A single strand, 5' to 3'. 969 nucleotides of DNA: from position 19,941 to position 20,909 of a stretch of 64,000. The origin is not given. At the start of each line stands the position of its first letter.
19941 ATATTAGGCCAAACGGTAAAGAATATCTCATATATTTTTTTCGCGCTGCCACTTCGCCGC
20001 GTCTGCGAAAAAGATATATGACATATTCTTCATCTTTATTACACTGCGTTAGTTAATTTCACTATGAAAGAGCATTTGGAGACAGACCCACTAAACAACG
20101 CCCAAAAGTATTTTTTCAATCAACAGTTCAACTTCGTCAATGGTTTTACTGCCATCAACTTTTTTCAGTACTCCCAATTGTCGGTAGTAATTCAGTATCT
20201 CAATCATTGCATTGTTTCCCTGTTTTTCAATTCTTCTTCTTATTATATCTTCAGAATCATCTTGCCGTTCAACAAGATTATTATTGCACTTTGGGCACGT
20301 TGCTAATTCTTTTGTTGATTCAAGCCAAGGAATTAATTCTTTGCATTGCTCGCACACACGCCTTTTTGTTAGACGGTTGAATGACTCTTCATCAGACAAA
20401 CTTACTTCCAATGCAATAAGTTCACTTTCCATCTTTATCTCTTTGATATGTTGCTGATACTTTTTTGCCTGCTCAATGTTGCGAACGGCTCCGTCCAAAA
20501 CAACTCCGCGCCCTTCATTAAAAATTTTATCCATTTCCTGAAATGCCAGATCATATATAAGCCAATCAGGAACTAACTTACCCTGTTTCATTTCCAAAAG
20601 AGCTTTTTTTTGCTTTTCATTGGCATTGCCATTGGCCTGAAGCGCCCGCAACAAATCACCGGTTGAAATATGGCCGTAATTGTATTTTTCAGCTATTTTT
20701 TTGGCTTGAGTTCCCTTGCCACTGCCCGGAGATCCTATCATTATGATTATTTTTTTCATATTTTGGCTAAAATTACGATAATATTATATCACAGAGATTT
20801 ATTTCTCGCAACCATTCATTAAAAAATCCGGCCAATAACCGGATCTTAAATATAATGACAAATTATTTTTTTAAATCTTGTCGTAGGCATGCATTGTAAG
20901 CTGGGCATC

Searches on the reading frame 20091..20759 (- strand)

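Call 41: search_protein_families(library=pfam, proteins=[window:20091-20759:-], max_evalue=0.001)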
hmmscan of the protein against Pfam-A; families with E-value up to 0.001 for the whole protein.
window:20091-20759:- (222 aa): 5 families
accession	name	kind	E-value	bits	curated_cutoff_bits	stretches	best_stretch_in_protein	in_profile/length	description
PF00406.28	ADK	-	4.6e-31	108.4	26.8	1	7-195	1-149/151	Adenylate kinase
PF13207.12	AAA_17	-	2.7e-21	76.7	27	1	9-134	2-123/136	AAA domain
PF13671.12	AAA_33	-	3.4e-11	44.1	27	1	5-134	2-119/143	AAA domain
PF06414.18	Zeta_toxin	-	4e-07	30.1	22.3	1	2-134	16-144/199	Zeta toxin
PF13238.12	AAA_18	-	2.4e-05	25.3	29.4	1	5-134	1-112/128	AAA domain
